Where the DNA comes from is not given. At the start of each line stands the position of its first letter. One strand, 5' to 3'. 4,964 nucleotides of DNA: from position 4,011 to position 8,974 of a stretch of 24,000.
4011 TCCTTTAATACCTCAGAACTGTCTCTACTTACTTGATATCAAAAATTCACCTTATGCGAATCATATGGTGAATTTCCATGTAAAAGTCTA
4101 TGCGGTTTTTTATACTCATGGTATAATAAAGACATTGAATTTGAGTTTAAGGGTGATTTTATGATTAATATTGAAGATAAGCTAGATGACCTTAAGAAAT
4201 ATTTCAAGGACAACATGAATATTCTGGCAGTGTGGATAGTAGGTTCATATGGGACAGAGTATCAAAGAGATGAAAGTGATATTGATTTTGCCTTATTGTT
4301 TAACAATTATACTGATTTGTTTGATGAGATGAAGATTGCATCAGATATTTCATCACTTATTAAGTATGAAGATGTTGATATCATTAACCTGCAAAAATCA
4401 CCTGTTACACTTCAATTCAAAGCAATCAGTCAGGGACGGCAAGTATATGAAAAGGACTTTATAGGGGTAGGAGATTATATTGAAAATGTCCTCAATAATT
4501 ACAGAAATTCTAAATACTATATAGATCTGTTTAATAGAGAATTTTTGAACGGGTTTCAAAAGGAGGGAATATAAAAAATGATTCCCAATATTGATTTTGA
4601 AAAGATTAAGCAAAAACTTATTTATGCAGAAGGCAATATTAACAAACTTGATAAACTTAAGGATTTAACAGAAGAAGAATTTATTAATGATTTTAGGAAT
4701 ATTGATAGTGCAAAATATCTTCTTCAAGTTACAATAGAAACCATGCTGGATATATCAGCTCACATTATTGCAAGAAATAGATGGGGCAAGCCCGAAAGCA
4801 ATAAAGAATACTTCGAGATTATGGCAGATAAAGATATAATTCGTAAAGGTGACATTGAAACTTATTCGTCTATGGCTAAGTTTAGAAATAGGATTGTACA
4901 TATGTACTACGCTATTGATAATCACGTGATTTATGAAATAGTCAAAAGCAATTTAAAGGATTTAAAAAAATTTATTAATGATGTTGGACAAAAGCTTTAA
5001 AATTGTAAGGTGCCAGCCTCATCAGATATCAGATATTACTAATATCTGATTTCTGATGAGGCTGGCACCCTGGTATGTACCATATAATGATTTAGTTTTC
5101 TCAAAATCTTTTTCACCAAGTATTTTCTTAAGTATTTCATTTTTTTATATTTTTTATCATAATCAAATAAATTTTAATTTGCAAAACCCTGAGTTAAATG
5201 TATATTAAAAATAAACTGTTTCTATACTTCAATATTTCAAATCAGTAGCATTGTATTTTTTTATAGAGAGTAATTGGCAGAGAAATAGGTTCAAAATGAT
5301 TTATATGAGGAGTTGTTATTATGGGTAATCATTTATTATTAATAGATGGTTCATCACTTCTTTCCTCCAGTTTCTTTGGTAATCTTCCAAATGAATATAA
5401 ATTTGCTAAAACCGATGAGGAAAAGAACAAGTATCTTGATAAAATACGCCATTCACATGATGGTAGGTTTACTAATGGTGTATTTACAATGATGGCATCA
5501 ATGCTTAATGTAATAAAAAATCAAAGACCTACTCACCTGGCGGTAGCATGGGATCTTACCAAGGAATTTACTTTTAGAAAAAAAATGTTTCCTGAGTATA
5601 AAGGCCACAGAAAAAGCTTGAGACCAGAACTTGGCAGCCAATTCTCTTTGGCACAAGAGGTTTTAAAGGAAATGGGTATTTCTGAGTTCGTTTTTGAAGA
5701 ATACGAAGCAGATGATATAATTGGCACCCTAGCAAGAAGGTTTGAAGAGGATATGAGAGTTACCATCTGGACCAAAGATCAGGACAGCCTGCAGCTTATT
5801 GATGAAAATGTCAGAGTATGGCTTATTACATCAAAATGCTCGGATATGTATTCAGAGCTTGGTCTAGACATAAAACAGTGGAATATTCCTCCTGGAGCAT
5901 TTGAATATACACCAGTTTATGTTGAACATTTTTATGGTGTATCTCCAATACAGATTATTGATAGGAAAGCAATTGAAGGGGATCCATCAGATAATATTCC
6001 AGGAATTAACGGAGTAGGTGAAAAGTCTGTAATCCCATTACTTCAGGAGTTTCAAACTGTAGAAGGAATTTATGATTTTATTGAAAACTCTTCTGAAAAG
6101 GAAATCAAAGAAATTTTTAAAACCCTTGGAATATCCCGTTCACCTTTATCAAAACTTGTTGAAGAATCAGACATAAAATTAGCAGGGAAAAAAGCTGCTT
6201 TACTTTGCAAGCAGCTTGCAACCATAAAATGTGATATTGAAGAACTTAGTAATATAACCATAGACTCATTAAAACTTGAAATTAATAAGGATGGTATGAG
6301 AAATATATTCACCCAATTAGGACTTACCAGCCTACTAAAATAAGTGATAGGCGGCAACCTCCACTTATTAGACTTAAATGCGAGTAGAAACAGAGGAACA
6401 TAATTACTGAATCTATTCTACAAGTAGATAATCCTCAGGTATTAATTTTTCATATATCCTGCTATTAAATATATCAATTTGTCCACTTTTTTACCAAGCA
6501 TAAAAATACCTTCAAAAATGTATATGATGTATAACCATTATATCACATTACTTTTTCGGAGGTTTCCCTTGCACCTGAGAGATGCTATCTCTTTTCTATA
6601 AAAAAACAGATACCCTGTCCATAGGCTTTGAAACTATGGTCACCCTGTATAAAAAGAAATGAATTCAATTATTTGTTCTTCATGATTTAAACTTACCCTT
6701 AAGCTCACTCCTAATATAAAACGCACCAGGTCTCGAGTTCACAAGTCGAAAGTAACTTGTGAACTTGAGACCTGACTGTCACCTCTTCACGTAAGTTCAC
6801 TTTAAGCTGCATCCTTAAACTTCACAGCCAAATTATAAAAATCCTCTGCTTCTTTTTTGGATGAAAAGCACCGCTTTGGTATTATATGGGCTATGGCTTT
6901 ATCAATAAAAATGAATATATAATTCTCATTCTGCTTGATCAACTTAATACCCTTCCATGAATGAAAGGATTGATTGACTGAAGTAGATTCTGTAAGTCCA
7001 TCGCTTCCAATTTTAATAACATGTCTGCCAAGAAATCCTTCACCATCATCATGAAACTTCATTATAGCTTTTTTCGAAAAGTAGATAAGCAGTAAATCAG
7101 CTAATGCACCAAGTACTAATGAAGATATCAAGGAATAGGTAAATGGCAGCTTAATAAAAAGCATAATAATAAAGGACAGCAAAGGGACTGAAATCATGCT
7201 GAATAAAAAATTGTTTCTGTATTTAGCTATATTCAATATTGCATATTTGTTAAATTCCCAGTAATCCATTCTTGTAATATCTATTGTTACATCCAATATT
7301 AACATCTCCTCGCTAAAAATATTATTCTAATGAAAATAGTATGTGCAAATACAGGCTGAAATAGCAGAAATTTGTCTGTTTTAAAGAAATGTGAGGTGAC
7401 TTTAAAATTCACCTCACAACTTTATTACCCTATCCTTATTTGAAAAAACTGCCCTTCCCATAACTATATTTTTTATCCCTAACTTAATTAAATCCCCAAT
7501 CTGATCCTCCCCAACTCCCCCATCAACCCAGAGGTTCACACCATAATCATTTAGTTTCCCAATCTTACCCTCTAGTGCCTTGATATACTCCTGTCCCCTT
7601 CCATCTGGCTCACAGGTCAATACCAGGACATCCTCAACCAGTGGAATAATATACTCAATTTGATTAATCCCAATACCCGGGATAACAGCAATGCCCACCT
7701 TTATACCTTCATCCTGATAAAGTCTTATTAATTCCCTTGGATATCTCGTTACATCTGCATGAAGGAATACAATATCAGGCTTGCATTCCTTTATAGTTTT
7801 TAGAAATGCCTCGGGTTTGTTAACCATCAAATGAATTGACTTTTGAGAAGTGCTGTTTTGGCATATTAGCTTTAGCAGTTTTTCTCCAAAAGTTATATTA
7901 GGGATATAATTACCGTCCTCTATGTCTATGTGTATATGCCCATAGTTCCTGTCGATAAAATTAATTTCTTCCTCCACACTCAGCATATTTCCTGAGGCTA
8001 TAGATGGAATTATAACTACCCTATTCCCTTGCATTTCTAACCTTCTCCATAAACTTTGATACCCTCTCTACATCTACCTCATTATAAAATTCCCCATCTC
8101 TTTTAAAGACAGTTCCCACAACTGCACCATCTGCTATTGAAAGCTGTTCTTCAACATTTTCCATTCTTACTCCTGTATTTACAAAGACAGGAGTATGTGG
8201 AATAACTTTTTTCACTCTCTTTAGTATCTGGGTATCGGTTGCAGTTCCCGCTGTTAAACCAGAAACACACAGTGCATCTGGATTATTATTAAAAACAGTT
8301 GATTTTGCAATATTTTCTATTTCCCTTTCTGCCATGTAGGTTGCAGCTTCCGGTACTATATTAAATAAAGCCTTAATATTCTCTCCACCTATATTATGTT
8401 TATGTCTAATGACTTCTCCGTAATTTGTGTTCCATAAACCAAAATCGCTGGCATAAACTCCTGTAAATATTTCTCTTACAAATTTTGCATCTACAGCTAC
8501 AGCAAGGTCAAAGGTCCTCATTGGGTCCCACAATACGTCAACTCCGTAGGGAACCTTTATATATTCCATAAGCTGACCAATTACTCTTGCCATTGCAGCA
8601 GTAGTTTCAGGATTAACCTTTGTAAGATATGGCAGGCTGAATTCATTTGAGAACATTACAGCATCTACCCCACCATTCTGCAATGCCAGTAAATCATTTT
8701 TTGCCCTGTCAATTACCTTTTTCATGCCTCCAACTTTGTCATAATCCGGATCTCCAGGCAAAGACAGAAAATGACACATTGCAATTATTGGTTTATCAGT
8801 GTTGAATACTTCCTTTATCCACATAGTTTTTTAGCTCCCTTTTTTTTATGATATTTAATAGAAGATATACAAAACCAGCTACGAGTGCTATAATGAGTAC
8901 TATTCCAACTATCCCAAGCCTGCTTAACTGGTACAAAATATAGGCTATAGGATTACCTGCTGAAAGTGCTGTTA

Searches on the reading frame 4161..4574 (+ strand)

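Call 86: search_protein_families(library=ncbifam, proteins=[window:4161-4574:+], max_evalue=1e-8)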
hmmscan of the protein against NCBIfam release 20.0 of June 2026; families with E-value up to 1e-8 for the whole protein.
window:4161-4574:+ (137 aa): 1 family
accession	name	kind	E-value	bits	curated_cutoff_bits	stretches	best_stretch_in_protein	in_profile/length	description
NF047752.1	MntA_antitoxin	equivalog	1.8e-21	76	60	1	16-120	2-105/106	type VII toxin-antitoxin system MntA family adenylyltransferase antitoxin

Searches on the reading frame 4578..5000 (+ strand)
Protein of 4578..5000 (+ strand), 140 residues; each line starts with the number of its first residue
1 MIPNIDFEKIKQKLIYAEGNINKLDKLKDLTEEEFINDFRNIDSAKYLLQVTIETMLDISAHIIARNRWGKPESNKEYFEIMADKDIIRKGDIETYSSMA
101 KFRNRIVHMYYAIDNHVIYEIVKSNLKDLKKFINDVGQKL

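Call 86: search_protein_families(library=ncbifam, proteins=[window:4578-5000:+], max_evalue=1e-8)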
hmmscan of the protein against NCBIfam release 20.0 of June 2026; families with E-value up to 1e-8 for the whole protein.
window:4578-5000:+ (140 aa): 1 family
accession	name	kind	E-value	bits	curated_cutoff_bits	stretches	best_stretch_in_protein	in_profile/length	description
NF047751.1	HepT_toxin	equivalog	5.8e-34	116.6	60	1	15-132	3-120/120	type VII toxin-antitoxin system HepT family RNase toxin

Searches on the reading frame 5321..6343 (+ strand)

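Call 86: search_protein_families(library=ncbifam, proteins=[window:5321-6343:+], max_evalue=1e-8)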
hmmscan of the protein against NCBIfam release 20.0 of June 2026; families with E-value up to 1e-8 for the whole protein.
window:5321-6343:+ (340 aa): 6 families
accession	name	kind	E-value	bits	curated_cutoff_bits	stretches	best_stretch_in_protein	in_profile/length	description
NF004397.1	PRK05755.1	equivalog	2.7e-63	214.8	720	1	3-339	1-278/889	DNA polymerase I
TIGR00593.1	pola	equivalog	6.1e-56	190.3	600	1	44-338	23-278/890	DNA polymerase I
NF011547.0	PRK14976.1-4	equivalog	1.1e-55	189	305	1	3-338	2-284/291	5'-3' exonuclease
NF011546.0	PRK14976.1-3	equivalog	1.4e-39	136.1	347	1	1-265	1-235/297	5'-3' exonuclease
NF011545.0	PRK14976.1-2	equivalog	5.1e-36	124.4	434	1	5-330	9-277/287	5'-3' exonuclease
NF007017.0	PRK09482.1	equivalog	4.1e-32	111.7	261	2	51-167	28-146/257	flap endonuclease Xni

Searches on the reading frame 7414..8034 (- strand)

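Call 86: search_protein_families(library=ncbifam, proteins=[window:7414-8034:-], max_evalue=1e-8)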
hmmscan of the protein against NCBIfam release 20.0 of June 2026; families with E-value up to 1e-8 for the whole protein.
window:7414-8034:- (206 aa): 5 families
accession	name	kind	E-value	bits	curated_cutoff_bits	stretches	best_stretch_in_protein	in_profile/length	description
TIGR01163.1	rpe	equivalog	1e-38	132.9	212.6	1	8-202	2-203/211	ribulose-phosphate 3-epimerase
NF005944.0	PRK08005.1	equivalog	7.8e-38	129.8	376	1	7-202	2-200/210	ribulose-phosphate 3 epimerase family protein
NF004076.0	PRK05581.1-4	subfamily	1.4e-33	116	165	1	6-201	5-207/221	ribulose-phosphate 3-epimerase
NF007266.0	PRK09722.1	equivalog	2.2e-29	102.6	271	1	5-202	2-206/230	D-allulose 6-phosphate 3-epimerase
NF005986.0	PRK08091.1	equivalog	1.7e-10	41.2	264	1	11-201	18-215/229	ribulose-phosphate 3-epimerase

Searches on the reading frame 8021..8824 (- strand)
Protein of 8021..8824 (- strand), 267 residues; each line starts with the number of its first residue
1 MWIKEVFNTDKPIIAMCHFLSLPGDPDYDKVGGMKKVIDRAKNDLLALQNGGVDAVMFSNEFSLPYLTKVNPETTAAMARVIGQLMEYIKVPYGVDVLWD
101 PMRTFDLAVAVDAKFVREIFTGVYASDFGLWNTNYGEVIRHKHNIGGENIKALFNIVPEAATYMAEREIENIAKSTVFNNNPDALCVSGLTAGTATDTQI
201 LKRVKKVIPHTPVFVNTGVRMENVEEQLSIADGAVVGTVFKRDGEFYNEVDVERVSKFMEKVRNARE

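Call 86: search_protein_families(library=ncbifam, proteins=[window:8021-8824:-], max_evalue=1e-8)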
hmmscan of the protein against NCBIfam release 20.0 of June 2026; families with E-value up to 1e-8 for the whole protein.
window:8021-8824:- (267 aa): 2 families
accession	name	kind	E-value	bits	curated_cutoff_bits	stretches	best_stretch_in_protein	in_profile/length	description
TIGR00259.1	thylakoid_BtpA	subfamily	7.6e-100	333.7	153.4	1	11-266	2-256/257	BtpA/SgcQ family protein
NF045918.1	PhsystIBiosynBtpA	equivalog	1.5e-48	165.5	400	1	4-262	2-260/261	photosystem I biogenesis protein BtpA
